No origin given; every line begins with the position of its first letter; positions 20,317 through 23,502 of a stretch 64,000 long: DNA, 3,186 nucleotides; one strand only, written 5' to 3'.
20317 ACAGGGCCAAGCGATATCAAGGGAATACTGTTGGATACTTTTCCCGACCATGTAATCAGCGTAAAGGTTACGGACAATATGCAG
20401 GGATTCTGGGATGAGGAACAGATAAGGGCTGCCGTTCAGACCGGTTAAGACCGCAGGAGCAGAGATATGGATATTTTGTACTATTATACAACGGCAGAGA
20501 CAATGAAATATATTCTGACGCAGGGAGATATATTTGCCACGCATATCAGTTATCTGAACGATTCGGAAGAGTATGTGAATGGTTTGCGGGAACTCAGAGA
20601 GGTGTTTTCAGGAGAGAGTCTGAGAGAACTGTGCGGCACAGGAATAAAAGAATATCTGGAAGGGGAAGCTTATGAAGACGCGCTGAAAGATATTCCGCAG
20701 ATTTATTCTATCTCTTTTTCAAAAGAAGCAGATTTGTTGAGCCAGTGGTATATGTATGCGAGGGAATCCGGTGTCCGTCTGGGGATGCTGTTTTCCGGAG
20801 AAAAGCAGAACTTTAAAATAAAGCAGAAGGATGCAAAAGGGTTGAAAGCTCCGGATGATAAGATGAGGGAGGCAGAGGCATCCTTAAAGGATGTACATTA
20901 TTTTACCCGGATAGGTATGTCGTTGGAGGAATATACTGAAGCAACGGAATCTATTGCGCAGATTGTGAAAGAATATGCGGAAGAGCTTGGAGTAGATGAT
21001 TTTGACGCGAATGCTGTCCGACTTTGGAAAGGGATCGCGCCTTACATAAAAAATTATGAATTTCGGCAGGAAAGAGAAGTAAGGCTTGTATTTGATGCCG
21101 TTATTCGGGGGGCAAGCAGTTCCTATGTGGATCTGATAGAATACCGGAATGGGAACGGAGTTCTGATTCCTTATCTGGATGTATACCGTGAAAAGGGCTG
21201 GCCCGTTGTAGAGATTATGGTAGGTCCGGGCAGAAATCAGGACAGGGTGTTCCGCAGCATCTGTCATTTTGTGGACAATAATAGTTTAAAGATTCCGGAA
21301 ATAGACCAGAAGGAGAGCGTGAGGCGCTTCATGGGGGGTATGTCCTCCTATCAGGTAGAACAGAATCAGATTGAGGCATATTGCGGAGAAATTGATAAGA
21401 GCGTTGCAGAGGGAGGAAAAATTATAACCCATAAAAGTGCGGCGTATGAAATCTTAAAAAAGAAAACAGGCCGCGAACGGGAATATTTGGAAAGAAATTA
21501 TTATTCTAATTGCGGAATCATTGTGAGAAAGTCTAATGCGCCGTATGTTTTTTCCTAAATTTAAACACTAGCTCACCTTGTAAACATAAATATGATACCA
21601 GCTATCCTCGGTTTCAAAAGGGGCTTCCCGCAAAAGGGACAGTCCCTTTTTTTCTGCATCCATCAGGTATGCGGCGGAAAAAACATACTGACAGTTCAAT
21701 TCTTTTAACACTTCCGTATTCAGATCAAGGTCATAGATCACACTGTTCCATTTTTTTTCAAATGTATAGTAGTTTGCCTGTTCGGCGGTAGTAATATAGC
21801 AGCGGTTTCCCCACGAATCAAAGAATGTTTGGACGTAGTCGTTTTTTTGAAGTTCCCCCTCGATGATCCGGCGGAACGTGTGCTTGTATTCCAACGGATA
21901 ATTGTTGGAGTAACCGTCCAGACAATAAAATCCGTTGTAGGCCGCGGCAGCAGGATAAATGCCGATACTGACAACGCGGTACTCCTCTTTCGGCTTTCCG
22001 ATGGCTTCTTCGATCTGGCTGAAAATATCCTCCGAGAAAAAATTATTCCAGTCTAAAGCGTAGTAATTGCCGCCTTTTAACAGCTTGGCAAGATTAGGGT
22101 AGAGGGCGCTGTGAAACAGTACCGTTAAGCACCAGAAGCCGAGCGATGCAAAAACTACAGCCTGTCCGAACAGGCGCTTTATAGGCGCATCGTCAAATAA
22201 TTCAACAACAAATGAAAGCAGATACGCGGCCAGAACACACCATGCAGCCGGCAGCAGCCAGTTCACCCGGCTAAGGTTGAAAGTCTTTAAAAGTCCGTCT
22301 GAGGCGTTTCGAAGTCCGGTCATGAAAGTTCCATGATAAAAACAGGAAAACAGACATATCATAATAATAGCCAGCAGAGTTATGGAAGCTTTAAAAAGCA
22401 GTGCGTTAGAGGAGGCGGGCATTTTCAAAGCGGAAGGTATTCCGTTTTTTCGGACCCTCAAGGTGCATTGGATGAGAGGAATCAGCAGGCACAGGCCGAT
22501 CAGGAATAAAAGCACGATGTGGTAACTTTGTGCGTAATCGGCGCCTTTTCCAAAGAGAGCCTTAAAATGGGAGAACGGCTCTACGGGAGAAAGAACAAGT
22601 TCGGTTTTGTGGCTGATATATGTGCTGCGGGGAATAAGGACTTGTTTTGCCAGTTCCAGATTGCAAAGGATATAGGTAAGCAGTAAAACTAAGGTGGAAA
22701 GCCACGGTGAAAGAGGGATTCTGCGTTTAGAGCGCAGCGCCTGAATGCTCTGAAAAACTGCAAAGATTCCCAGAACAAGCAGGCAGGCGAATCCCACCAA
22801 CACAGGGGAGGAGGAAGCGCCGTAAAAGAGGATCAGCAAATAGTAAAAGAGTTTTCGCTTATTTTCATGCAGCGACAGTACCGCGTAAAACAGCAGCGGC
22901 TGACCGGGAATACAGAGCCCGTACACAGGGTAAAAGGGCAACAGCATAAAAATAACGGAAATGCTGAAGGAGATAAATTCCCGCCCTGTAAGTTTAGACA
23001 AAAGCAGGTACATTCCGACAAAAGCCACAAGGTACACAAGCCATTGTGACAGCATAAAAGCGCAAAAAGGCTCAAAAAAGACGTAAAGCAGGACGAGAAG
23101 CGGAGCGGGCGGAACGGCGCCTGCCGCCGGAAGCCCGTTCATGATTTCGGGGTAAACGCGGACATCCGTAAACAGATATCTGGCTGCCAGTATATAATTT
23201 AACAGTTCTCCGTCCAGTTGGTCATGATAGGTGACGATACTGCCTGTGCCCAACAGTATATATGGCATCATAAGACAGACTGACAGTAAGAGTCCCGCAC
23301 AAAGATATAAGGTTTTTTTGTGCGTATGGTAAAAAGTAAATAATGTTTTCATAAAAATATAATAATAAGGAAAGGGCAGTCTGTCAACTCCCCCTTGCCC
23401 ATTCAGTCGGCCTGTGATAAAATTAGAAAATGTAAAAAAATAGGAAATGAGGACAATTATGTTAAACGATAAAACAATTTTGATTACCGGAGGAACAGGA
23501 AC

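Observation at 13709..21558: Self-contained three-gene operon (giant dual-HATPase/PRTase protein + receiver-only protein + DUF2971 protein): candidate undescribed defence/signalling system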

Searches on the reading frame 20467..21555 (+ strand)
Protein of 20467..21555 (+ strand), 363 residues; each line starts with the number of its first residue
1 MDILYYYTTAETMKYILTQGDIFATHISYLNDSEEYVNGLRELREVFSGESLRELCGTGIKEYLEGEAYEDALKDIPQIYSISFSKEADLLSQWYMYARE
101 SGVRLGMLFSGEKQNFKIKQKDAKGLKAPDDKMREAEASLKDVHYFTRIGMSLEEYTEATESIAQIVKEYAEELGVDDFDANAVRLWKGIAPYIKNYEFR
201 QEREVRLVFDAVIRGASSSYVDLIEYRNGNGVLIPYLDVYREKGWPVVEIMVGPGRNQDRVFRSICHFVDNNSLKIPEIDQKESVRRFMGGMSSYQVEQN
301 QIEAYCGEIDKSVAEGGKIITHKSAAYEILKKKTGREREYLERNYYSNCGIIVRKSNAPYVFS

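Call 6: search_protein_families(library=pfam, proteins=[window:20467-21555:+], max_evalue=1)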
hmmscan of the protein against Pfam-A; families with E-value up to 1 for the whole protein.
window:20467-21555:+ (363 aa): 2 families
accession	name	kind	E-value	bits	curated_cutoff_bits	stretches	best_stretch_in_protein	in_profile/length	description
PF11185.13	DUF2971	-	0.018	16.8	22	1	93-207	1-89/89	Protein of unknown function (DUF2971)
PF22667.2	Lon_lid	-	0.037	14.1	27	0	97-104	24-31/57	Lon protease AAA+ ATPase lid domain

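Call 7: search_protein_families(library=padloc, proteins=[window:20467-21555:+], max_evalue=1)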
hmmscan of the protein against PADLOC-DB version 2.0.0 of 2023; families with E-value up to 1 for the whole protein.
window:20467-21555:+ (363 aa): 0 families

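Call 8: search_protein_families(library=ncbifam, proteins=[window:20467-21555:+], max_evalue=1)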
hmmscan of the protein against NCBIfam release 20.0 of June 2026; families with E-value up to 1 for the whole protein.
window:20467-21555:+ (363 aa): 0 families

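Call 21: find_homologous_proteins(query=window:20467-21555:+)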
Query window:20467-21555:+ (363 aa): 126 proteins with E <= 0.001 among 3584 candidates; the best 120 are listed.
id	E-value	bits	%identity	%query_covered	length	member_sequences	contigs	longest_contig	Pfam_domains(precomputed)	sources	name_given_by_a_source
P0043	1.1e-238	809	100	100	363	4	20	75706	-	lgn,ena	-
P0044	1.4e-196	671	83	100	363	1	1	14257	-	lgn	-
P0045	1.6e-192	657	82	100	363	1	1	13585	-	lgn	-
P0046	1.6e-190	651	81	100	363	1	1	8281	-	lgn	-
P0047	5.8e-159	547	68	100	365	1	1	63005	-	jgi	-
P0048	7.1e-156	537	68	100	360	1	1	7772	-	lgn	-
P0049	6.6e-155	534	67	100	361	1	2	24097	-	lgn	-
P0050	2.0e-152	526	66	100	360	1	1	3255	PF11185.14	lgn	-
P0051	4.0e-152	525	66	100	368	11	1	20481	PF11185.14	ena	-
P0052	5.5e-152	524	67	100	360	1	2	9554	PF11185.14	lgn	-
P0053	8.0e-152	524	67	100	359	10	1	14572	-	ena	-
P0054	2.9e-150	519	66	100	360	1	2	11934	-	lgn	-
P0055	3.8e-150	518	66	100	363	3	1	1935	PF11185.14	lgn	-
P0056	1.6e-149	516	66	100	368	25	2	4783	-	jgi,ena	-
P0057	3.8e-149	515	66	100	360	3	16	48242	-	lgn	-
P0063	1.2e-143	497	64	100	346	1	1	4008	PF11185.14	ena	-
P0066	1.1e-141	490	63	100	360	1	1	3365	PF11185.14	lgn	-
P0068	2.6e-140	486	61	100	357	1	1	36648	PF11185.14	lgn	-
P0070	1.2e-139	484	61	100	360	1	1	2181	PF11185.14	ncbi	-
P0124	1.3e-55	207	38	99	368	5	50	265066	-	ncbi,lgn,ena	-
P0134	4.5e-54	202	34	99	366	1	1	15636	PF11185.14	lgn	-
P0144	6.1e-50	189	35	99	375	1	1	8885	PF11185.14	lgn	-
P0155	1.8e-47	180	34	99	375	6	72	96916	-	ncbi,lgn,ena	-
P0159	8.5e-47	178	33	99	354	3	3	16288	PF11185.14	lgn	-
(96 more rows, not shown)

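Call 35: find_encoding_contigs(protein=P0124, flank=10000, max_places=2)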
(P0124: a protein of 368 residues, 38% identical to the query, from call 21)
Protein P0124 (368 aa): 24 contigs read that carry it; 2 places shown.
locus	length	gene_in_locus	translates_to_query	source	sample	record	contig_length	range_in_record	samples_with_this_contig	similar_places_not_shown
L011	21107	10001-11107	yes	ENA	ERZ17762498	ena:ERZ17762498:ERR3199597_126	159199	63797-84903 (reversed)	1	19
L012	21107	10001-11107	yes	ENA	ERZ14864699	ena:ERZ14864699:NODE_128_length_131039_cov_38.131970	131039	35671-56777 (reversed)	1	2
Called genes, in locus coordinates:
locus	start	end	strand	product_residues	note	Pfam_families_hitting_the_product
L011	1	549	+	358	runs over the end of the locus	PF00535:Glycos_transf_2, PF10111:Glyco_tranf_2_2, PF13641:Glyco_tranf_2_3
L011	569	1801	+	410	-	PF04230:PS_pyruv_trans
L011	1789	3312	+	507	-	-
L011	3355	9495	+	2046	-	-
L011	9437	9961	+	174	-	-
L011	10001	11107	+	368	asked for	-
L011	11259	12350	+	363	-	PF07470:Glyco_hydro_88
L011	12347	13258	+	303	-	PF01531:Glyco_transf_11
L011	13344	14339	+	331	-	PF00106:adh_short (weak), PF01073:3Beta_HSD, PF01370:Epimerase, PF02719:Polysacc_synt_2, PF04321:RmlD_sub_bind, PF08659:KR (weak), PF16363:GDP_Man_Dehyd, PF07993:NAD_binding_4 (faint)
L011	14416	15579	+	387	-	PF00534:Glycos_transf_1, PF13692:Glyco_trans_1_4, PF13524:Glyco_trans_1_2 (weak)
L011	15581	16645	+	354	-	-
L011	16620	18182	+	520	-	-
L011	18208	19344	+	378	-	PF09314:DUF1972, PF13439:Glyco_transf_4, PF13579:Glyco_trans_4_4, PF00534:Glycos_transf_1, PF13692:Glyco_trans_1_4, PF13524:Glyco_trans_1_2 (weak)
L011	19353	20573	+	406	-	PF13439:Glyco_transf_4, PF13579:Glyco_trans_4_4 (faint), PF00534:Glycos_transf_1, PF13692:Glyco_trans_1_4, PF13524:Glyco_trans_1_2 (weak)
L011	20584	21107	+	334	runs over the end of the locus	PF04055:Radical_SAM, PF13186:SPASM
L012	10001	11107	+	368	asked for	-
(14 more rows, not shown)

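Call 36: find_encoding_contigs(protein=P0155, flank=10000, max_places=2)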
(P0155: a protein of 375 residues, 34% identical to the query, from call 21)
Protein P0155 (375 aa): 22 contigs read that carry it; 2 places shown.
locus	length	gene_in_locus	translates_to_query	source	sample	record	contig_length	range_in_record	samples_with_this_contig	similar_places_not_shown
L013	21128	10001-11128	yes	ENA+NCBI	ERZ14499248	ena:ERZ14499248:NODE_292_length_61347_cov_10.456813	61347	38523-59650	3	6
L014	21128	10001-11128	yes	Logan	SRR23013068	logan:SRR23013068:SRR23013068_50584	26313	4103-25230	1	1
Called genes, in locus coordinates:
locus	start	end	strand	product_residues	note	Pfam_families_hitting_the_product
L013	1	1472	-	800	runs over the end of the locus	PF06733:DEAD_2, PF13307:Helicase_C_2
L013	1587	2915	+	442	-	PF13306:LRR_5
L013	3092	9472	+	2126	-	-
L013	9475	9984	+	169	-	-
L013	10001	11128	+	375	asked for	-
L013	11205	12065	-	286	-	PF10086:YhfC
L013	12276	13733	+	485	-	PF01276:OKR_DC_1, PF00155:Aminotran_1_2 (weak), PF03711:OKR_DC_1_C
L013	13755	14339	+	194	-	PF00625:Guanylate_kin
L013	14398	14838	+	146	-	PF03885:DUF327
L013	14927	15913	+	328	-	PF13177:DNA_pol3_delta2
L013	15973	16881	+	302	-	PF04468:PSP1, PF28472:PSP1_3rd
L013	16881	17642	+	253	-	PF05175:MTS, PF13847:Methyltransf_31, PF08241:Methyltransf_11 (weak), PF13649:Methyltransf_25 (weak)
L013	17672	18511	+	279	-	PF00590:TP_methylase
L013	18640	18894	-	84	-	PF04014:MazE_antitoxin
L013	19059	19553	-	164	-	PF07456:Hpre_diP_synt_I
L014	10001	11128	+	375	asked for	-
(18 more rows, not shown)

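Call 46: search_protein_families(library=pfam, alignment_id=A7, max_evalue=0.01)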
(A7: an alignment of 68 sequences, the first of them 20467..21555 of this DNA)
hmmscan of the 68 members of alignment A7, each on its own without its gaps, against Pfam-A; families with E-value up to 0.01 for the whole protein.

A. member 1, window:20467-21555:+ (363 aa): 0 families

B. families by the number of members that match (of 68 scanned): 8 families
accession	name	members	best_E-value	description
PF11185.13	DUF2971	46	1.2e-06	Protein of unknown function (DUF2971)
PF22667.2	Lon_lid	2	0.0018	Lon protease AAA+ ATPase lid domain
PF11626.13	Rap1_C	1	0.0021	TRF2-interacting telomeric protein/Rap1 - C terminal domain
PF13102.12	Phage_int_SAM_5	1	0.0031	Phage integrase SAM-like domain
PF20524.3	DUF6739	1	0.0049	Family of unknown function (DUF6739)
PF23664.1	Ig_Pom152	1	0.0062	Nucleoporin pom152-like, immunoglobulin-like domain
PF24659.1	DUF7648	1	0.0066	Domain of unknown function (DUF7648)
PF18505.6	DUF5619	1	0.0081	Domain of unknown function (DUF5619)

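Call 68: search_dna_similar(query=window:20467-21555:+, collection=plasmids, mode=protein, max_evalue=0.001, max_rows=15)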
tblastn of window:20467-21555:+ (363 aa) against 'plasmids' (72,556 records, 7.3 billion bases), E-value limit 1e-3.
Records with a match: 130; places in all: 132; records where one place covers at least 80% of the query: 1.
Best place of each record, by identity: <60% 130.
By first word of the organism name: Escherichia 65; Klebsiella 15; Salmonella 10; Agrobacterium 10; Citrobacter 7; Enterobacter 4; Rhizobium 3; Serratia 3; Rhodococcus 3; Pantoea 3; and 7 more.
By predicted mobility (MOB-suite, as given by PLSDB): conjugative 81; non-mobilizable 30; mobilizable 19.
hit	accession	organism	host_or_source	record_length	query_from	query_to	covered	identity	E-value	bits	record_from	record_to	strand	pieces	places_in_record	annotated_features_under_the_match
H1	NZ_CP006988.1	Rhizobium etli bv. mimosae str. IE4771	Phaseolus vulgaris,whole organism,nodule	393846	4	294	80%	24.9%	2e-12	76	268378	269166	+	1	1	DUF2971 domain-containing protein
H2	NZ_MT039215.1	Serratia proteamaculans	-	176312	4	276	75%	26.2%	1e-14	83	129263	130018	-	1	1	DUF2971 domain-containing protein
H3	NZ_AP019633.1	Enterobacter asburiae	Homo sapiens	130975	4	287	78%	25.1%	2e-12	76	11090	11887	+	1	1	DUF2971 domain-containing protein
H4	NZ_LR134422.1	Legionella adelaidensis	environmental,Cooling tower water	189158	3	272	74%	26.3%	6e-10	68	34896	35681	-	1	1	DUF2971 domain-containing protein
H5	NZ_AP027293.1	Neptuniibacter halophilus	-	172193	6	284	77%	25.4%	5e-8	62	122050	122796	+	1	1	DUF2971 domain-containing protein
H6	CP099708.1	Serratia myotis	fish,metagenomic assembly,abdominal ...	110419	1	275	76%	25.8%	6e-12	74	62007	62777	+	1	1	record has no annotation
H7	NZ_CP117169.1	Serratia proteamaculans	shrimp seafood product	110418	1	275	76%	25.8%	6e-12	74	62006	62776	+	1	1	DUF2971 domain-containing protein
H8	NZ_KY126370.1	Enterobacter cloacae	baby spinach leaves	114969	4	271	74%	26.1%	2e-14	82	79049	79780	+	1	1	DUF2971 domain-containing protein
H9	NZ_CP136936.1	Enterobacter sp. JJBC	Plutella xylostella,Bacterial culture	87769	4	271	74%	26.1%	2e-14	82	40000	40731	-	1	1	DUF2971 domain-containing protein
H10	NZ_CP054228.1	Escherichia coli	Homo sapiens,urine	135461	4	265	72%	26.5%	8e-16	86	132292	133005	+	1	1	DUF2971 domain-containing protein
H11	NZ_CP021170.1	Paenibacillus bovis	mixed culture,yak milk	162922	1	277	76%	25.0%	3e-5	54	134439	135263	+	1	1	DUF2971 domain-containing protein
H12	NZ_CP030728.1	Klebsiella pneumoniae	Homo sapiens,feces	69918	4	265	72%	26.3%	4e-10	69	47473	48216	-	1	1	DUF2971 domain-containing protein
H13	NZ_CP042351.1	Escherichia coli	crow,cell culture,cloacal swab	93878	4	265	72%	26.1%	3e-15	85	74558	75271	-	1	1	DUF2971 domain-containing protein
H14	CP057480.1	Escherichia coli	culture,Pooled cattle faecal samples ...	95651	4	265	72%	26.1%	3e-15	85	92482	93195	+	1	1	DUF2971 domain-containing protein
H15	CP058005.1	Escherichia coli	culture,Pooled sheep faecal samples ...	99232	4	265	72%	26.1%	3e-15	85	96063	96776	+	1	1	DUF2971 domain-containing protein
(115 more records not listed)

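Call 102: search_solved_structures(query=A7, max_evalue=10, show_alignments=3)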
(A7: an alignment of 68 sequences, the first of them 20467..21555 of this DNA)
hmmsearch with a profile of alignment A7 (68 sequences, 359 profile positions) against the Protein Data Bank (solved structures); distinct sequences matched with E-value up to 10: 1.
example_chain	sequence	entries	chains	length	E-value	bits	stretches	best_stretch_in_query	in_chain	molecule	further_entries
4ug1_A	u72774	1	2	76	0.55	12.9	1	147-209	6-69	CELL CYCLE PROTEIN GPSB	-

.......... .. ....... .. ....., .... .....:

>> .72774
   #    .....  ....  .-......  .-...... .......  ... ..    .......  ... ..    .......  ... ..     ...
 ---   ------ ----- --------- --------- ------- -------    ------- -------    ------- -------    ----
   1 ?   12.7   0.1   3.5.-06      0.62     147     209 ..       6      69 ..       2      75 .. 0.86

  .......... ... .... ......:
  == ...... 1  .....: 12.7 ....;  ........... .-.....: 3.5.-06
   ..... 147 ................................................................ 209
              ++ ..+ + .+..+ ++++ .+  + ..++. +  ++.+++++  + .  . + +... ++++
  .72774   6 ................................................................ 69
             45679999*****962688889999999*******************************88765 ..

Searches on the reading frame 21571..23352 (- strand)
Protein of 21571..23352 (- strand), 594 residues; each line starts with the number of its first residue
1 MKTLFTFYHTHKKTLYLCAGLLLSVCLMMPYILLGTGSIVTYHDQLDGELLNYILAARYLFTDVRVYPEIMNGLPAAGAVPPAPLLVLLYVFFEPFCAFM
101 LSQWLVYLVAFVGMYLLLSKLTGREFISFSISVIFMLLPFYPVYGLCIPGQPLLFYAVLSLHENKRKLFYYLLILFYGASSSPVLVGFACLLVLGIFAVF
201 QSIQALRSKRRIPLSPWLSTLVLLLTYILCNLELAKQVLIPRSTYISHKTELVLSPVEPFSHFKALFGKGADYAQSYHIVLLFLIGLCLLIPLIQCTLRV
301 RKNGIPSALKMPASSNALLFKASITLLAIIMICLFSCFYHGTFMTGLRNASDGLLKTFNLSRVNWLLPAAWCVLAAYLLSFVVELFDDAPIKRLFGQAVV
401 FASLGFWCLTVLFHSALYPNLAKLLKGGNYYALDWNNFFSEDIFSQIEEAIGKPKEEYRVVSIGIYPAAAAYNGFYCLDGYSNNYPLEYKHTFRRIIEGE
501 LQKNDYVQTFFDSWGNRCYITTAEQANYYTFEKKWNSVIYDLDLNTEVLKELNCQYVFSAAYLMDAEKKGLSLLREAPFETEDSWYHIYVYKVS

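Call 34: search_protein_families(library=pfam, proteins=[window:21571-23352:-], max_evalue=0.001)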
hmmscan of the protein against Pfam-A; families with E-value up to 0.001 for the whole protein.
window:21571-23352:- (594 aa): 1 family
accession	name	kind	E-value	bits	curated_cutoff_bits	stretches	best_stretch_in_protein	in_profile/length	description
PF19510.5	DUF6044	-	1.4e-118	397.2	27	1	10-593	4-563/564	Protein of unknown function (DUF6044)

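Call 39: search_protein_families(library=padloc, proteins=[window:21571-23352:-], max_evalue=0.01)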
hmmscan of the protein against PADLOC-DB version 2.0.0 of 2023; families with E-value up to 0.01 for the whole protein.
window:21571-23352:- (594 aa): 0 families

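Call 96: find_encoding_contigs(protein=window:21571-23352:-, flank=10000, max_places=8)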
Protein window:21571-23352:- (594 aa): 1 contig read that carries it; 1 place shown.
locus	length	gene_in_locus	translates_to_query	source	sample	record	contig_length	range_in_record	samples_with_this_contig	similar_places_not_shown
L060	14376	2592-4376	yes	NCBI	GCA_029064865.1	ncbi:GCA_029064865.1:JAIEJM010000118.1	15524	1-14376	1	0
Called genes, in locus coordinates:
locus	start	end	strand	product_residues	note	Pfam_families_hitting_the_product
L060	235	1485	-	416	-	-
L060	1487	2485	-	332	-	PF00106:adh_short, PF01073:3Beta_HSD, PF01370:Epimerase, PF02719:Polysacc_synt_2, PF04321:RmlD_sub_bind, PF05368:NmrA, PF13460:NAD_binding_10, PF16363:GDP_Man_Dehyd, +2 more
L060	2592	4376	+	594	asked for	PF19510:DUF6044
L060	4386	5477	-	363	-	-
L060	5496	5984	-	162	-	-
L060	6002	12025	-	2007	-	-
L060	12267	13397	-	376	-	PF01041:DegT_DnrJ_EryC1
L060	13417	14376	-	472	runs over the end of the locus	PF14253:AbiH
